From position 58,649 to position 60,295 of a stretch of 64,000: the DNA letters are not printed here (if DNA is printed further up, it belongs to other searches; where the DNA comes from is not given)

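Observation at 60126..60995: Archaeal class IA (DeoC/FbaB) aldolase paired with the ADP-dependent kinase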

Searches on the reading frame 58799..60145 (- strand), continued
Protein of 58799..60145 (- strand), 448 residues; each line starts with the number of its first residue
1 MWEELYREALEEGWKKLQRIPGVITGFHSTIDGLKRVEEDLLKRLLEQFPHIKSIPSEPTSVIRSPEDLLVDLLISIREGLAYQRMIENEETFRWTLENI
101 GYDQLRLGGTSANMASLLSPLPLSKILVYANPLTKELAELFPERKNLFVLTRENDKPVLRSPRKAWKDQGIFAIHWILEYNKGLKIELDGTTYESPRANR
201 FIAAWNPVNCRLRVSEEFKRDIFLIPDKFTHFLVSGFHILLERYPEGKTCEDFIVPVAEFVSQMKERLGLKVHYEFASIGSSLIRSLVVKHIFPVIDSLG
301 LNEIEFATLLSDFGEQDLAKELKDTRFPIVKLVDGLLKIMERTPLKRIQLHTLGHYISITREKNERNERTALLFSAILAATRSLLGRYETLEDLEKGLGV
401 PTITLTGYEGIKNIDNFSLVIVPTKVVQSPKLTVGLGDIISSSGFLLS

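Call 42: find_homologous_proteins(query=window:58799-60145:-, max_evalue=1e-20)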
Query window:58799-60145:- (448 aa): 137 proteins with E <= 1e-20 among 8000 candidates; the best 120 are listed.
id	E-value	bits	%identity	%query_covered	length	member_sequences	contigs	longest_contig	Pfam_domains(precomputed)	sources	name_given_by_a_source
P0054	8.8e-295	995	100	100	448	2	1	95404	PF04587.21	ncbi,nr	ncbi:hypothetical protein H5T89_04105 [bacterium]|nr:hypothetical protein [bacterium]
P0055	3.3e-278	941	94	100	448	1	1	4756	PF04587.21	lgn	-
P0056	6.5e-275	930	92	100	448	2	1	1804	PF04587.21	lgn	-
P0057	2.1e-271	918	90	100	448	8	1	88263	PF04587.21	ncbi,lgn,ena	-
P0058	1.2e-265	899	89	100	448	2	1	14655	PF04587.21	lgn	-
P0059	8.8e-264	893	88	100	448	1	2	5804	PF04587.21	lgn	-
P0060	2.6e-262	888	87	100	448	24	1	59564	PF04587.21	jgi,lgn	-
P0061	2.2e-251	852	83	100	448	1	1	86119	PF04587.21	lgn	-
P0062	6.7e-251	851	83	100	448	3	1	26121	PF04587.21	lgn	-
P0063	8.5e-247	837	81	100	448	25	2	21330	PF04587.21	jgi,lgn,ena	-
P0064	4.7e-245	831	81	100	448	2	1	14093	PF04587.21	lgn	-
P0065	7.5e-219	745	73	100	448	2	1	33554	PF04587.21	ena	-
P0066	2.8e-218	743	73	100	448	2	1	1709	PF04587.21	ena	-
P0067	5.7e-217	739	71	100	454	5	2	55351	PF04587.21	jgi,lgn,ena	-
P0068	5.6e-216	736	71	100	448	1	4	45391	PF04587.21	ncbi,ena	ncbi:MAG: ADP-dependent glucokinase/phosphofructokinase [bacterium]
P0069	2.2e-128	447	49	100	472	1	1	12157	PF04587.21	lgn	-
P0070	1.7e-127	444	47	100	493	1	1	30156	PF04587.21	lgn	-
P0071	4.4e-127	443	47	100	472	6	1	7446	PF04587.21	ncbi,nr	ncbi:MAG TPA: hypothetical protein GXX47_02510 [Firmicutes bacterium]|nr:hypothetical protein [Bacil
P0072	2.3e-125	437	47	100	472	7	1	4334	PF04587.21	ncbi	-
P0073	1.5e-124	434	47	100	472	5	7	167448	PF04587.21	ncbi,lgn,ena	-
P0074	2.9e-124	433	47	100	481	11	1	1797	PF04587.21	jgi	-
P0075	1.7e-123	431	46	100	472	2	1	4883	PF04587.21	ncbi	-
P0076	3.0e-123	430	46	100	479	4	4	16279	PF04587.21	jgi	jgi:ADP-dependent phosphofructokinase/glucokinase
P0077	3.1e-123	430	46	100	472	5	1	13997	PF04587.21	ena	-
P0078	8.2e-123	429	46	100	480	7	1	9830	PF04587.21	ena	-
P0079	1.8e-122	428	46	100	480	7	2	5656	PF04587.21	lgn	-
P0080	2.0e-122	427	46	100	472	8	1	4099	PF04587.21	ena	-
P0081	4.0e-122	426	47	100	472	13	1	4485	PF04587.21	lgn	-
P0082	1.1e-121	425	45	100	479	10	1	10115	PF04587.21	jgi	-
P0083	2.7e-121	424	46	100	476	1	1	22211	PF04587.21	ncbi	-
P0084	5.2e-121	423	45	98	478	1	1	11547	PF04587.21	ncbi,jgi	ncbi:MAG: ADP-dependent glucokinase/phosphofructokinase [Limnochordia bacterium]|jgi:ADP-dependent p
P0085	1.4e-120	421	46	100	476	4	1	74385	PF04587.21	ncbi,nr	ncbi:MAG: hypothetical protein GX030_04370 [Firmicutes bacterium]|nr:hypothetical protein [Bacillota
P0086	2.1e-118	414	45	100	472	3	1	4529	PF04587.21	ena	-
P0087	3.4e-116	407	43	100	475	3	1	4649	PF04587.21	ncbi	-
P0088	1.7e-115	405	45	100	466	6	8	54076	PF04587.21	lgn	-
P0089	6.1e-114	399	44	100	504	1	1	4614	PF04587.21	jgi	-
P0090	9.0e-113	396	45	100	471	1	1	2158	PF04587.21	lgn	-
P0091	3.6e-112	394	44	100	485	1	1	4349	PF04587.21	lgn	-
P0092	2.8e-111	391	45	100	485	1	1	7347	PF04587.21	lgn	-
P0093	1.5e-110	388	43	100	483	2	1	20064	PF04587.21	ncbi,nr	ncbi:MAG: hypothetical protein NUW23_10120 [Firmicutes bacterium]|nr:hypothetical protein [Bacillota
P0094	8.7e-110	386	44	100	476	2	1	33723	PF04587.21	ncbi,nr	ncbi:MAG: hypothetical protein M1379_10065 [Firmicutes bacterium]|nr:hypothetical protein [Bacillota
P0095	1.2e-109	385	45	99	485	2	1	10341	PF04587.21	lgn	-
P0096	3.6e-109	384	45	100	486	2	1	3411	PF04587.21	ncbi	-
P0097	1.2e-108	382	41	100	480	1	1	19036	PF04587.21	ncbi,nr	ncbi:MAG: ADP-dependent glucokinase/phosphofructokinase [bacterium]|nr:ADP-dependent glucokinase/pho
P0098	6.0e-108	380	43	99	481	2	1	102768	PF04587.21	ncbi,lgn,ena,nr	ncbi:MAG TPA: hypothetical protein GXX29_09635 [Firmicutes bacterium]|nr:hypothetical protein [Bacil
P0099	7.1e-107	376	42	100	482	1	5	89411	PF04587.21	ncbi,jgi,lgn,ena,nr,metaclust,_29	ncbi:MAG: hypothetical protein GX162_11255 [Firmicutes bacterium]|jgi:ADP-dependent phosphofructokin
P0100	1.3e-106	375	42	100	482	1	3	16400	PF04587.21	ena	-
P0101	1.8e-106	375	41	100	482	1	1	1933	PF04587.21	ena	-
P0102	2.5e-106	374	42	100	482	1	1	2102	PF04587.21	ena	-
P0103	5.8e-106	373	42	100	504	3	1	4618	PF04587.21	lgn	-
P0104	1.3e-105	372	41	100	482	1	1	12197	PF04587.21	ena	-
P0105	2.2e-105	371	44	100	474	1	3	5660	PF04587.21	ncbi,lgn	ncbi:MAG: ADP-dependent glucokinase/phosphofructokinase [Chitinophagales bacterium]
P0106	3.3e-105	371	42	100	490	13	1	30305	PF04587.21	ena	-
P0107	2.3e-104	368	42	100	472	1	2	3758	PF04587.21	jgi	-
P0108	5.9e-104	367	42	100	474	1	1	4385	PF04587.21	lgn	-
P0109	6.1e-104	367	41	99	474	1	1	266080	PF04587.21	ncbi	-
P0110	4.7e-103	364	42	100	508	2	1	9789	PF04587.21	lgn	-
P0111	2.5e-102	361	41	100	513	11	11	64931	PF04587.21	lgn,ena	-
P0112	3.1e-102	361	42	99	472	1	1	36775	PF04587.21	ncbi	ncbi:MAG: ADP-dependent glucokinase/phosphofructokinase [Candidatus Omnitrophota bacterium]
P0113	5.0e-102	360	41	100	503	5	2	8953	PF04587.21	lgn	-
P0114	1.4e-101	359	41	100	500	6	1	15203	PF04587.21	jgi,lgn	jgi:ADP-dependent phosphofructokinase/glucokinase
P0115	1.6e-101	359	40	100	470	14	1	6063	PF04587.21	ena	-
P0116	2.8e-101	358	41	100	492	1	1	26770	PF04587.21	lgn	-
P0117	3.9e-101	357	41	100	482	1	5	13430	PF04587.21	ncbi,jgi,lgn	ncbi:MAG: ADP-dependent glucokinase/phosphofructokinase [Limnochordia bacterium]|jgi:ADP-dependent p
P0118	5.7e-101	357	41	99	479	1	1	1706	PF04587.21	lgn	-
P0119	1.1e-100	356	41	100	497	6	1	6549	PF04587.21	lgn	-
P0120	1.2e-100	356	40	99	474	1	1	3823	PF04587.21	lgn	-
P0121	1.2e-99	352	42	100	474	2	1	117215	PF04587.21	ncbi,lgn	-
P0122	3.2e-99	351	39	99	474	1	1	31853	PF04587.21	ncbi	-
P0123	9.7e-99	349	42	100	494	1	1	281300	PF04587.21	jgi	jgi:ADP-dependent phosphofructokinase/glucokinase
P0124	9.9e-98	346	39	100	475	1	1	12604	PF04587.21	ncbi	-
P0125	1.2e-97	346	40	99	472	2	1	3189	PF04587.21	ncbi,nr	ncbi:hypothetical protein GF373_12580 [bacterium]|nr:hypothetical protein [bacterium]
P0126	2.7e-97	345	41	99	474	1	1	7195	PF04587.21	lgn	-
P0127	6.4e-97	343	40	99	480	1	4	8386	PF04587.21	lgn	-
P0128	1.4e-96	342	39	99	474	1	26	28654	PF04587.21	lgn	-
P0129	6.6e-96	340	40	99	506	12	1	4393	PF04587.21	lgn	-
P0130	1.3e-95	339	38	99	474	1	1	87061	PF04587.21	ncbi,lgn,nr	ncbi:MAG: hypothetical protein GC154_15795 [bacterium]|nr:hypothetical protein [bacterium]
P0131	1.7e-95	339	40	98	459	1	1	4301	PF04587.21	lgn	-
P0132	3.5e-95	338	38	99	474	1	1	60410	PF04587.21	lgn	-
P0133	5.5e-95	337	38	99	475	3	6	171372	PF04587.21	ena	-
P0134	6.0e-95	337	39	100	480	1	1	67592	PF04587.21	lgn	-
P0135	8.2e-95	336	41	100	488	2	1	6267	PF04587.21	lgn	-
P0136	2.0e-94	335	39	99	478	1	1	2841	PF04587.21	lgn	-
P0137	2.1e-94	335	38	99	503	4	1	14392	PF04587.21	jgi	jgi:ADP-dependent phosphofructokinase/glucokinase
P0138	3.5e-94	334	39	100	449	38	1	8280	PF04587.21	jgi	-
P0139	4.0e-94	334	41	100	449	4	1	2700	PF04587.21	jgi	-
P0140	1.2e-93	333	38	99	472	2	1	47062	PF04587.21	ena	-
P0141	1.7e-93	332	40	100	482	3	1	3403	PF04587.21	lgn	-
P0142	2.9e-93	331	39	99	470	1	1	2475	PF04587.21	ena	-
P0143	1.2e-92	329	39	99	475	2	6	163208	PF04587.21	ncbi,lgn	ncbi:MAG: ADP-dependent glucokinase/phosphofructokinase [bacterium]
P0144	1.5e-92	329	37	100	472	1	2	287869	PF04587.21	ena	-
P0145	5.8e-92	327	39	99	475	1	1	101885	PF04587.21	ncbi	-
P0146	7.5e-92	327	39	99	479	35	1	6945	PF04587.21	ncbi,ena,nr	ncbi:MAG TPA: ADP-dependent glucokinase/phosphofructokinase [Candidatus Latescibacteria bacterium]|n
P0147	7.9e-92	327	38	99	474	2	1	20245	PF04587.21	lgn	-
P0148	1.8e-91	325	37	100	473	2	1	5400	PF04587.21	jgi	jgi:ADP-dependent phosphofructokinase/glucokinase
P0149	2.3e-91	325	42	87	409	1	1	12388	PF04587.21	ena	-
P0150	3.5e-91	324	39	99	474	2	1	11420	PF04587.21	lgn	-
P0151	1.4e-90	322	37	99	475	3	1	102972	PF04587.21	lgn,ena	-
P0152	3.1e-90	321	39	99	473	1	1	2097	PF04587.21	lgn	-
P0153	3.4e-90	321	38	99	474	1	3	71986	PF04587.21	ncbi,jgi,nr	ncbi:MAG: hypothetical protein C4527_17100 [Candidatus Omnitrophota bacterium]|jgi:ADP-dependent pho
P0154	4.0e-90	321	40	99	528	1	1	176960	PF04587.21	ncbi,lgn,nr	ncbi:MAG: hypothetical protein IMX00_08165 [Limnochordales bacterium]|nr:hypothetical protein [Limno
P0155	6.9e-90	320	37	99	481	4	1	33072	PF04587.21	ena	-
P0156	7.2e-90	320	44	78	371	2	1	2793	PF04587.21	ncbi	-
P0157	7.9e-90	320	36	99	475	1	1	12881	PF04587.21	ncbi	-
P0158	3.7e-89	318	38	100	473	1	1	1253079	PF04587.21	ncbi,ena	-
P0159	5.4e-89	317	40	100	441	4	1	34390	PF04587.21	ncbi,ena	-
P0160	8.8e-89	317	38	100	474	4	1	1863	PF04587.21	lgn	-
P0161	5.2e-88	314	39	99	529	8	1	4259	PF04587.21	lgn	-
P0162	5.6e-88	314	38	99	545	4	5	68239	PF04587.21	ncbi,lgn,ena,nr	ncbi:MAG TPA: hypothetical protein GXX55_10815 [Firmicutes bacterium]|nr:hypothetical protein [Bacil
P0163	1.4e-87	313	39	99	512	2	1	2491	PF04587.21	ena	-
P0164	3.7e-87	311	39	98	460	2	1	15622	PF04587.21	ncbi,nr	ncbi:MAG: hypothetical protein HY023_17555 [Chloroflexi bacterium]|nr:hypothetical protein [Chlorofl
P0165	4.0e-87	311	38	99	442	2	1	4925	PF04587.21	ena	-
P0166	4.2e-87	311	42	95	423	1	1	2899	PF04587.21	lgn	-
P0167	7.4e-87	310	38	99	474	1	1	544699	PF04587.21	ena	-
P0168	3.6e-86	308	38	96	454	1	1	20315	PF04587.21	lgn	-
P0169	4.0e-86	308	39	99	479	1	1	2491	PF04587.21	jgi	-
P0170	4.5e-86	308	39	100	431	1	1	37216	PF04587.21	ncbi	-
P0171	5.9e-86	307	39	100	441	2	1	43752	PF04587.21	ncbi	-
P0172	2.5e-85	305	39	100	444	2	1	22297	PF04587.21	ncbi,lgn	-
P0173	3.2e-85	305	39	100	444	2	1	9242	PF04587.21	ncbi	-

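Call 43: find_encoding_contigs(protein=P0073, flank=10000, max_places=1)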
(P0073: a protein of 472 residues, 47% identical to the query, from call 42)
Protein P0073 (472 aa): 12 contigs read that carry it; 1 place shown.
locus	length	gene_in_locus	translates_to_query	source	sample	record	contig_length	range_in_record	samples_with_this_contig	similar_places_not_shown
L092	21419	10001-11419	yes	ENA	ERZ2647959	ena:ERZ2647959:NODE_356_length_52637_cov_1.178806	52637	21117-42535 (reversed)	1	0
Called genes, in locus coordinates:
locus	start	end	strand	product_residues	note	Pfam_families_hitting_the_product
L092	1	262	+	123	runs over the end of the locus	-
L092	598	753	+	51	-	-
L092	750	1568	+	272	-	PF00528:BPD_transp_1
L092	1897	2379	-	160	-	-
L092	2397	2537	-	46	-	-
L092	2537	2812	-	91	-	PF11975:Glyco_hydro_4C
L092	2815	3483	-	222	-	PF02056:Glyco_hydro_4, PF11975:Glyco_hydro_4C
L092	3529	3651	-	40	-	PF02056:Glyco_hydro_4 (weak)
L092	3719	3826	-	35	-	-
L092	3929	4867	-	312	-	PF08532:Glyco_hydro_42M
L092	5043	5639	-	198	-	PF14871:GHL6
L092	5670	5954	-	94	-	PF14871:GHL6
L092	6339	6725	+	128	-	PF03932:CutC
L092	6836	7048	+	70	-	-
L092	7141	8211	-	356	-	PF00155:Aminotran_1_2, PF01212:Beta_elim_lyase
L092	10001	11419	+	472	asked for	PF04587:ADP_PFK_GK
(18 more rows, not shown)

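Call 44: find_encoding_contigs(protein=P0109, flank=10000, max_places=1)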
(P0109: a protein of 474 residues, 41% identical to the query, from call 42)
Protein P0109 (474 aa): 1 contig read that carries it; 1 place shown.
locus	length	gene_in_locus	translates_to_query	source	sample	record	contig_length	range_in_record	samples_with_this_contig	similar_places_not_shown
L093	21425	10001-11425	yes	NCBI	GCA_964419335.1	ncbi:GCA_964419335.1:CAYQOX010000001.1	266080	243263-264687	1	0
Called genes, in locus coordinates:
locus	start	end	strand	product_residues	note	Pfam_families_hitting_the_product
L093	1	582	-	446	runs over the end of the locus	PF01408:GFO_IDH_MocA, PF02894:GFO_IDH_MocA_C (weak), PF22725:GFO_IDH_MocA_C3 (weak)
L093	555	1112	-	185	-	PF01923:Cob_adeno_trans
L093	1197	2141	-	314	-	PF00174:Oxidored_molyb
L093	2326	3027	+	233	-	-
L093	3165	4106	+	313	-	PF01073:3Beta_HSD, PF01370:Epimerase, PF02719:Polysacc_synt_2, PF04321:RmlD_sub_bind, PF05368:NmrA, PF07993:NAD_binding_4 (faint), PF13460:NAD_binding_10, PF16363:GDP_Man_Dehyd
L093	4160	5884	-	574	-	PF14716:HHH_8, PF14520:HHH_5, PF14791:DNA_pol_B_thumb, PF02811:PHP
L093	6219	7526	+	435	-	PF13439:Glyco_transf_4 (faint), PF13692:Glyco_trans_1_4, PF13524:Glyco_trans_1_2 (weak), PF00534:Glycos_transf_1, PF20706:GT4-conflict (weak)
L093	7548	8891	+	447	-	PF04413:Glycos_transf_N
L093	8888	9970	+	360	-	PF02606:LpxK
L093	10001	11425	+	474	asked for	PF04587:ADP_PFK_GK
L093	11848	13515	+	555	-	-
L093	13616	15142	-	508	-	-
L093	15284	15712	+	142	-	-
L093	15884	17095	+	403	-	PF02321:OEP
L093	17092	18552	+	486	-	PF25917:BSH_RND, PF25919:BSH_CusB (weak), PF25973:BSH_CzcB, PF25893:HH_CzcB, PF25954:Beta-barrel_RND_2, PF25967:RND-MFP_C, PF25975:CzcB_C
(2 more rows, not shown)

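Call 51: find_related_loci(query=A3, collection=metagenome_contigs, flank=8000)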
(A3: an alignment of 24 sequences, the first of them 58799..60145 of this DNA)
Query A3 (448 aa) in metagenome_contigs; peptide patterns used: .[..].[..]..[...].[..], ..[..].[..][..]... (x = any residue, [..] = any of these).
212 stretches matched a pattern; 80 encode a relative of the query (tblastn E <= 1e-3); 79 distinct loci.
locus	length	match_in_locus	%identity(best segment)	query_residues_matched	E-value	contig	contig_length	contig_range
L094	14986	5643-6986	88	1-448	0e+0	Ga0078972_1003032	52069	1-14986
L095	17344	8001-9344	88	1-448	0e+0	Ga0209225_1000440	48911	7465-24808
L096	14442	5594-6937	87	1-448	0e+0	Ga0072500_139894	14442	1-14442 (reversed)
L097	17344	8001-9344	87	1-448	0e+0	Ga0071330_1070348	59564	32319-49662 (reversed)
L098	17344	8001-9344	81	1-448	0e+0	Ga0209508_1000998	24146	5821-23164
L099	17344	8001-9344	88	1-448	0e+0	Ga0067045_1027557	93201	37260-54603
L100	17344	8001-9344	71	1-448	0e+0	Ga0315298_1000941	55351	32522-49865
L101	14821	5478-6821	73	1-448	0e+0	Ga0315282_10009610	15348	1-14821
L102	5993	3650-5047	47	2-448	5e-134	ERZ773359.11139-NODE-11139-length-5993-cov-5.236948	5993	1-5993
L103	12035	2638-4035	47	2-448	9e-134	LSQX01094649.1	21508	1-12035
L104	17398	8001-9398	47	2-448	5e-133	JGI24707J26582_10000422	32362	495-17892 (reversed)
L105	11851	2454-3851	45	2-448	2e-130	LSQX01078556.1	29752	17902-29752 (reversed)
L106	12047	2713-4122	46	2-448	3e-126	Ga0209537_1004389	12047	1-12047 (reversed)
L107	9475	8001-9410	46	2-448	3e-126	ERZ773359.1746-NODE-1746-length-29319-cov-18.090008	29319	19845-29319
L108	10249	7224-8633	47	2-448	3e-126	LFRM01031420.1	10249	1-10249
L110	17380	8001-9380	44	2-448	5e-118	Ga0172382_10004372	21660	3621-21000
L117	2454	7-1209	46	66-448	1e-109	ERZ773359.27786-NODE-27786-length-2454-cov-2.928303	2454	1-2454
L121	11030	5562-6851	39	2-447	9e-98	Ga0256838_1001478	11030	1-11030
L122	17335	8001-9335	41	2-448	6e-96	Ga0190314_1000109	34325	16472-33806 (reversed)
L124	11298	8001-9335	40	2-448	3e-94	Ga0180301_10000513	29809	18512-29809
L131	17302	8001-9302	41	3-447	9e-88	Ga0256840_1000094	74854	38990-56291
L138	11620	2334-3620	37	5-448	5e-81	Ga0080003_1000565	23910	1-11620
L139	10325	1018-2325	37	1-448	7e-81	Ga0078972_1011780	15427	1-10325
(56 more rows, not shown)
